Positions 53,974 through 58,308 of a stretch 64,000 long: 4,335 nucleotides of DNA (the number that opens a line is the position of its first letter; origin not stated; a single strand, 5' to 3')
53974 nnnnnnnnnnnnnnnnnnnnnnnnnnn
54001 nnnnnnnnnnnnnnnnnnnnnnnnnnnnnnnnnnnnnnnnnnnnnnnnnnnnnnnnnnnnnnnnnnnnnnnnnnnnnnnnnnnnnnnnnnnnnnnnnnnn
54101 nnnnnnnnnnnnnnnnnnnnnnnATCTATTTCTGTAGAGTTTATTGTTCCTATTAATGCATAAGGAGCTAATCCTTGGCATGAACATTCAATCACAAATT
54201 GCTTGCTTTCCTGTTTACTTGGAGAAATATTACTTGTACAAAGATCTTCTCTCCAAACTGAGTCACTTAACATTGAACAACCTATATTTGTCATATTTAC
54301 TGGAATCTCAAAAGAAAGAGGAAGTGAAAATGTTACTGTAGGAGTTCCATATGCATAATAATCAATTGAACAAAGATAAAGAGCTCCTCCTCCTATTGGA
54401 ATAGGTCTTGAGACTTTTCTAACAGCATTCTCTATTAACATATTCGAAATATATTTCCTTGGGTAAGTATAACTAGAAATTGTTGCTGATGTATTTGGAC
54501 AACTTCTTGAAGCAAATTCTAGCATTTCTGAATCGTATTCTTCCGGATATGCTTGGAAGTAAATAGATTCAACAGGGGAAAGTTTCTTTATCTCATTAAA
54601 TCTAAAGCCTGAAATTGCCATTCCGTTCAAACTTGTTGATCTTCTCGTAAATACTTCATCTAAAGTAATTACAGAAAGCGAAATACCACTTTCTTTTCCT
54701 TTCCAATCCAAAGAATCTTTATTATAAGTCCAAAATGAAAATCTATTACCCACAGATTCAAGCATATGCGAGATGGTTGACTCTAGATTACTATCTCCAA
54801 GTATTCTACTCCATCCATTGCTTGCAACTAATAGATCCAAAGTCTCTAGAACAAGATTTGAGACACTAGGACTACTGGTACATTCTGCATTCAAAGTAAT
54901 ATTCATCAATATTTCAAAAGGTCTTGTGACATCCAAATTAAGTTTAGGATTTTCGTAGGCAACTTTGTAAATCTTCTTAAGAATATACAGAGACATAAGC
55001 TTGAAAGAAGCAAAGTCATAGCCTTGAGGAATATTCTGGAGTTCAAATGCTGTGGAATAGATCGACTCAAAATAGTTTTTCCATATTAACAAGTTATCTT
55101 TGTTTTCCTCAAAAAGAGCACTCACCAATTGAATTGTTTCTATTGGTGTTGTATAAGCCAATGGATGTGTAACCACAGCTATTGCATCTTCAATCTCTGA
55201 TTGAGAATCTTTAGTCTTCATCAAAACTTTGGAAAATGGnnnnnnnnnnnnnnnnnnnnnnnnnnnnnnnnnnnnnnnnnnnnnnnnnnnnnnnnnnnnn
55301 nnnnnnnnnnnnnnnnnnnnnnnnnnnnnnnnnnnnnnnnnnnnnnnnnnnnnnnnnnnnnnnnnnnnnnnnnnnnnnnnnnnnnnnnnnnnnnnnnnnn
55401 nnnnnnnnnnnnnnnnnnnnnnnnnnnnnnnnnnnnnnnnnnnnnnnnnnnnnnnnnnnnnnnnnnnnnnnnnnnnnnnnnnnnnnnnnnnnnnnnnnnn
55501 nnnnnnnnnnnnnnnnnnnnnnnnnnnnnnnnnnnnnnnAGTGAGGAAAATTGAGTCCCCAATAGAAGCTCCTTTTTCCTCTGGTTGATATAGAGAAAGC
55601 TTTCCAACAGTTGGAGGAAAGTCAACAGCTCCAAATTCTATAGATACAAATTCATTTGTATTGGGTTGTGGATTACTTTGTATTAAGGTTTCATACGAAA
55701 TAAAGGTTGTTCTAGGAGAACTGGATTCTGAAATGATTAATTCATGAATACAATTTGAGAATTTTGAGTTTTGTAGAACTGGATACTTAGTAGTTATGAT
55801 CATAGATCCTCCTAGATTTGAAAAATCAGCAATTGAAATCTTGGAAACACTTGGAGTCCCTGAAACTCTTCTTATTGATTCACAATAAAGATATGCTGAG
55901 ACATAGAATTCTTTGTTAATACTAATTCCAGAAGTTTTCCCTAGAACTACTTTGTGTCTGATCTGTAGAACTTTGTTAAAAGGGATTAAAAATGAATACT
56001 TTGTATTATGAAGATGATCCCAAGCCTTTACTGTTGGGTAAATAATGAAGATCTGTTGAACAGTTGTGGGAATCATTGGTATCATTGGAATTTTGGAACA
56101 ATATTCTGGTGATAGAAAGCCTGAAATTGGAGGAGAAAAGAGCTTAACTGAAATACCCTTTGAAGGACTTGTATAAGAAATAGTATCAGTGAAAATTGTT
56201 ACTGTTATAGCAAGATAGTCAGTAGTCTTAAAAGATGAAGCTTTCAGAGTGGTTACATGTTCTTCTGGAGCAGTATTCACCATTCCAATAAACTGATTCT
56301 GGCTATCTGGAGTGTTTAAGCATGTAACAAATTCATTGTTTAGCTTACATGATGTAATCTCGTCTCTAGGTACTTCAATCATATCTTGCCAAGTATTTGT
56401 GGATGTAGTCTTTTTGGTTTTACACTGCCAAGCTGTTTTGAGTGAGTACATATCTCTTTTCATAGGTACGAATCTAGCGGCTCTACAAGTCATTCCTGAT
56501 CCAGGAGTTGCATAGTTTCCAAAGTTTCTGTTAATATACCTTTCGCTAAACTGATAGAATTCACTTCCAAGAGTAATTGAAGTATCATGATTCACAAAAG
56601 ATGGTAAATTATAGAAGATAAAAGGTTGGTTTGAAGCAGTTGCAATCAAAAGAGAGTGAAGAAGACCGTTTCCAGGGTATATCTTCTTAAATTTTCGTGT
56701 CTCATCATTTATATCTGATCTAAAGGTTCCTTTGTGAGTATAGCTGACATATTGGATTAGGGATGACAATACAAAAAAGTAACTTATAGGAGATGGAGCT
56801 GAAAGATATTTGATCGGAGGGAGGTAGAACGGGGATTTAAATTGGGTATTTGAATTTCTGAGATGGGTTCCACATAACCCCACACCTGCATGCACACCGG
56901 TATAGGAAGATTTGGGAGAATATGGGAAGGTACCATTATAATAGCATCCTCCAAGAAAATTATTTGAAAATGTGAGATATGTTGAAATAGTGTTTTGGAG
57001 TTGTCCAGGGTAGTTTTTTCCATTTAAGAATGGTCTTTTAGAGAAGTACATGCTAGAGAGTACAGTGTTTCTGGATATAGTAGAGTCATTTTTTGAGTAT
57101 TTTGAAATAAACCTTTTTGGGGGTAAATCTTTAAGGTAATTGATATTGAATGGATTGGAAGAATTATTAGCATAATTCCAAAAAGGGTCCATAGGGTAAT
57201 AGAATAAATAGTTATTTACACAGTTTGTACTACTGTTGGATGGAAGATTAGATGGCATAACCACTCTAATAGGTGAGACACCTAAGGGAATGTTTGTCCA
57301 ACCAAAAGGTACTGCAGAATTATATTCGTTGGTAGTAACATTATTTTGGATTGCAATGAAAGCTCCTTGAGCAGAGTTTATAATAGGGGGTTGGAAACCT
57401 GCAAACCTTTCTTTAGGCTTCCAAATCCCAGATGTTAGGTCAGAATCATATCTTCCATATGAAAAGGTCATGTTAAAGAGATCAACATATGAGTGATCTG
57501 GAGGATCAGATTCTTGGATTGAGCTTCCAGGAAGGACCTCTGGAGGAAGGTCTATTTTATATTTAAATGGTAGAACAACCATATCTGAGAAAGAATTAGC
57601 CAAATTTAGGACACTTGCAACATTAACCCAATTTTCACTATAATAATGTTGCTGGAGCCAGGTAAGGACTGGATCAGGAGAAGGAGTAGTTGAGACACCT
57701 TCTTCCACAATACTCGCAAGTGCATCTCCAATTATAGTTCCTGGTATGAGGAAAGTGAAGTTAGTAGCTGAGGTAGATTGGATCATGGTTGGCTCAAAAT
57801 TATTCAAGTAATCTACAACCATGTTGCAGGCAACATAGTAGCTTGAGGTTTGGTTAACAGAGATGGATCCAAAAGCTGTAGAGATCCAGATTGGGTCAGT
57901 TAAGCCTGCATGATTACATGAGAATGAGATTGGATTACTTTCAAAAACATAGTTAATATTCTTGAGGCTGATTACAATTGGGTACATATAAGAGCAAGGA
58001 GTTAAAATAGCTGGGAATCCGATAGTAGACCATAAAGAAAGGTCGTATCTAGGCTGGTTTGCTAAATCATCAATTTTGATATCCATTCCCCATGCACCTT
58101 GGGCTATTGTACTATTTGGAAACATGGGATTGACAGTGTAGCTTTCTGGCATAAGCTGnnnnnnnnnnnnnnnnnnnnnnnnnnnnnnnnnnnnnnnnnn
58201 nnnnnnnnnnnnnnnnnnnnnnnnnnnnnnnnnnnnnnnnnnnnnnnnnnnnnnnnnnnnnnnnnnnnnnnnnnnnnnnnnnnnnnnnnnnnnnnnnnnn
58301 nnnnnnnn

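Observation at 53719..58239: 1506-aa secreted, heavily N-glycosylatable orphan protein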

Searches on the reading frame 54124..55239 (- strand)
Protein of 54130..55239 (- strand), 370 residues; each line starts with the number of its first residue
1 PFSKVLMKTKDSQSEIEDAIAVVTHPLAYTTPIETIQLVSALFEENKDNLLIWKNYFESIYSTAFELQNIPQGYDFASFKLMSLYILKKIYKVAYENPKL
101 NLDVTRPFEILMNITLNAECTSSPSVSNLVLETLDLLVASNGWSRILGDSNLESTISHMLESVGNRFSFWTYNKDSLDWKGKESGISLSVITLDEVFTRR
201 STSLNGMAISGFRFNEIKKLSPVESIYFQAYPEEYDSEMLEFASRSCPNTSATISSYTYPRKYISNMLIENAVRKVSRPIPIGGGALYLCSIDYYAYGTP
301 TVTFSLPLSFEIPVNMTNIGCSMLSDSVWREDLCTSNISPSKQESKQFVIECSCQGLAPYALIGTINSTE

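Call 57: search_protein_families(library=pfam, proteins=[window:54130-55239:-], max_evalue=10)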
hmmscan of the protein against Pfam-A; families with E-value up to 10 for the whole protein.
window:54130-55239:- (370 aa): 1 family
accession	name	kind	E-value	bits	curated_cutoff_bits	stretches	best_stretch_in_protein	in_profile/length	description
PF10897.14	DUF2713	-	0.065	13.3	27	1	37-96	64-123/235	Protein of unknown function (DUF2713)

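Call 65: search_solved_structures(query=A7, max_evalue=10, show_alignments=2)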
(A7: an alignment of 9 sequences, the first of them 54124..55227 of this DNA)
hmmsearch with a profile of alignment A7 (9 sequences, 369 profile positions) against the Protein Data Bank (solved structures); distinct sequences matched with E-value up to 10: 3.
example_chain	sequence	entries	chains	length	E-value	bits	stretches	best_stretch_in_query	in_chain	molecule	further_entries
9k1l_A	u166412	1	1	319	0.23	13.8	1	119-181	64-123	Connector enhancer of kinase suppressor of ras 2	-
8ool_A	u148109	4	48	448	0.81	12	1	211-263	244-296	Glutamine synthetase from Methanothermococcus thermolithotrophicus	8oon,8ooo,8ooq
2ean_A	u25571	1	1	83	1.2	11.4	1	118-140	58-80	Connector enhancer of kinase suppressor of ras 2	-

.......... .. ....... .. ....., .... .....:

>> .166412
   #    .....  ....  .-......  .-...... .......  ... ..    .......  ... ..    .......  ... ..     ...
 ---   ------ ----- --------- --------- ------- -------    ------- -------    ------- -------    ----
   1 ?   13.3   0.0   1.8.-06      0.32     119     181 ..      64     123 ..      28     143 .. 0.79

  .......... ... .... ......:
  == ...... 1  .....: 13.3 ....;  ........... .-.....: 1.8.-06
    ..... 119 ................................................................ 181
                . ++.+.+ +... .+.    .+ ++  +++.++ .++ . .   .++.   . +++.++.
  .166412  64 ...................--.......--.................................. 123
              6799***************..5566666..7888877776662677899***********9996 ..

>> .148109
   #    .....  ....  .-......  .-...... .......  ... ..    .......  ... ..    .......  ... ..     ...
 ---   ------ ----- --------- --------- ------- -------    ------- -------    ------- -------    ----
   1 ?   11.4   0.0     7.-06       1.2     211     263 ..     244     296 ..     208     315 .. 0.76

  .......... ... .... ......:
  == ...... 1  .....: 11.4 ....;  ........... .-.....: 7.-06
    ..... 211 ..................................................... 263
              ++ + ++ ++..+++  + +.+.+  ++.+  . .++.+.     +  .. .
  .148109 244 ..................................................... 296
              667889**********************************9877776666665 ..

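Call 66: search_protein_families(library=pfam, alignment_id=A7, max_evalue=10)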
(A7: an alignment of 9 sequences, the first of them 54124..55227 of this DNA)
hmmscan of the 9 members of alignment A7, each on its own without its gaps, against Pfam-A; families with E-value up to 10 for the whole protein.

A. member 1, window:54124-55227:- (368 aa): 1 family
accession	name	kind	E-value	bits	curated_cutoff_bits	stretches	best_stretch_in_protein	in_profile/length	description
PF10897.14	DUF2713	-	0.065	13.3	27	1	33-92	64-123/235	Protein of unknown function (DUF2713)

B. families by the number of members that match (of 9 scanned): 8 families
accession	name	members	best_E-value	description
PF01825.27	GPS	3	0.022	GPCR proteolysis site, GPS, motif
PF00618.25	RasGEF_N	1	0.008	RasGEF N-terminal motif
PF07971.18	Glyco_hydro_92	1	0.052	Glycosyl hydrolase family 92 catalytic domain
PF20305.4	pYEATS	1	0.062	prokaryotic YEATS domain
PF10897.14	DUF2713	1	0.065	Protein of unknown function (DUF2713)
PF15518.12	L_protein_N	1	0.096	L protein N-terminus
PF22533.2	WIV_dom_3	1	0.097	Protein P1-like, WIV domain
PF14627.12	DUF4453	1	0.11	Domain of unknown function (DUF4453)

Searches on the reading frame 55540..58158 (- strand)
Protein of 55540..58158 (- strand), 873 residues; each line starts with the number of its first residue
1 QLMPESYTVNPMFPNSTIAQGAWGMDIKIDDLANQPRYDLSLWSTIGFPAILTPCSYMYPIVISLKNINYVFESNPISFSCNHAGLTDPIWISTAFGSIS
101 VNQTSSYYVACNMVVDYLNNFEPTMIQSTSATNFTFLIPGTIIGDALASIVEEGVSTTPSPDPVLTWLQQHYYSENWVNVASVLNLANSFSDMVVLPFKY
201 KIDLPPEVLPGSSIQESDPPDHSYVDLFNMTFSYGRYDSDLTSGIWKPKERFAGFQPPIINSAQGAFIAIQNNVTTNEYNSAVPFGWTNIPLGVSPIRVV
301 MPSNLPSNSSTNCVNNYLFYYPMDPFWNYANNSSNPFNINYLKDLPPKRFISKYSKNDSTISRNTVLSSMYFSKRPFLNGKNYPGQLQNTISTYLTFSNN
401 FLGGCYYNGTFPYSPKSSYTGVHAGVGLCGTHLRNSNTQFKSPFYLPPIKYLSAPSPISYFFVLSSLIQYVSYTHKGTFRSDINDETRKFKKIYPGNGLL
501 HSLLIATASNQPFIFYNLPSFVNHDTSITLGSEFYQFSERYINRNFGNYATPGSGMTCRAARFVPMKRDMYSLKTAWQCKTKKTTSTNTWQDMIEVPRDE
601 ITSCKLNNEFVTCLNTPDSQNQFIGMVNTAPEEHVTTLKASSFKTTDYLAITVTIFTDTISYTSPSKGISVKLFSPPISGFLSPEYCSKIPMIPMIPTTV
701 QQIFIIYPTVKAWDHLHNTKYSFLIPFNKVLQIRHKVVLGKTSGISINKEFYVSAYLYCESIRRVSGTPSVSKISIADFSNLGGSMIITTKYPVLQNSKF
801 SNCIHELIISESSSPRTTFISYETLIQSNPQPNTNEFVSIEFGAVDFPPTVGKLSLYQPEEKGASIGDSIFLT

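Call 51: predict_structure(alignment_id=A6)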
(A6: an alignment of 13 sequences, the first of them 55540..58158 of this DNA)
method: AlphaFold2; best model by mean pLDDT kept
length: 873 residues; sequences in the alignment: 13
mean_pLDDT: 37.3   pTM: 0.31
mean pLDDT of the five models: 37.3, 37.2, 36.7, 36.2, 33.8
residues with pLDDT >= 90: 0; 70-90: 64; 50-70: 157; < 50: 652
segments of 3 or more residues with pLDDT < 50: 1-58, 66-69, 84-103, 126-131, 152-194, 208-221, 231-328, 330-581, 597-606, 613-722, 798-800, 846-873
pLDDT, mean of each block of 10 residues (from residue 1): 25 26 24 25 22 36 51 72 46 29 55 77 54 55 60 39 37 34 29 50 55 39 52 36 29 25 21 27 21 22 25 23 40 43 32 27 22 26 28 22 20 26 24 23 22 21 19 23 24 21 20 22 23 21 20 21 25 32 53 50 47 37 24 28 37 28 21 23 24 37 35 31 56 63 65 80 79 75 69 63 71 65 62 61 46 26 26 22
secondary structure, 60 per line:
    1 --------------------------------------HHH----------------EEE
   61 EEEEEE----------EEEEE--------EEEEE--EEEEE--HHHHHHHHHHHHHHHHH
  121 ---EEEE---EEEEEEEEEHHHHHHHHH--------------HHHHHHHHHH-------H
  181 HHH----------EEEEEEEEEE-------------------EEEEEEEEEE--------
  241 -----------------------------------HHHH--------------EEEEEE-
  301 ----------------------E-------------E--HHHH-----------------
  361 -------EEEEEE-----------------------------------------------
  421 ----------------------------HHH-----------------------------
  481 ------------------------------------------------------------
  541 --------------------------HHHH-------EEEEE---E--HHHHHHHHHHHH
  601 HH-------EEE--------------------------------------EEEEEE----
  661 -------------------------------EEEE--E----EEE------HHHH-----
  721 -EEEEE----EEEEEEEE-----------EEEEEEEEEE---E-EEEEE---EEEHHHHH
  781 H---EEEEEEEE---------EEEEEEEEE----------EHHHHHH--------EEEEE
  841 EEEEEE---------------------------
elements in order (helices of 4 or more, strands of 3 or more residues): E58-66 E77-81 E90-94 E97-101 H104-120 E124-127 E131-139 H140-148 H163-172 H180-183 E194-203 E223-232 H276-279 E294-299 H340-343 E368-373 H567-570 E578-582 H589-602 E610-612 E651-656 E692-695 E703-705 H712-715 E722-726 E731-738 E750-759 E765-769 E773-775 H776-781 E785-792 E802-810 H822-827 E836-846
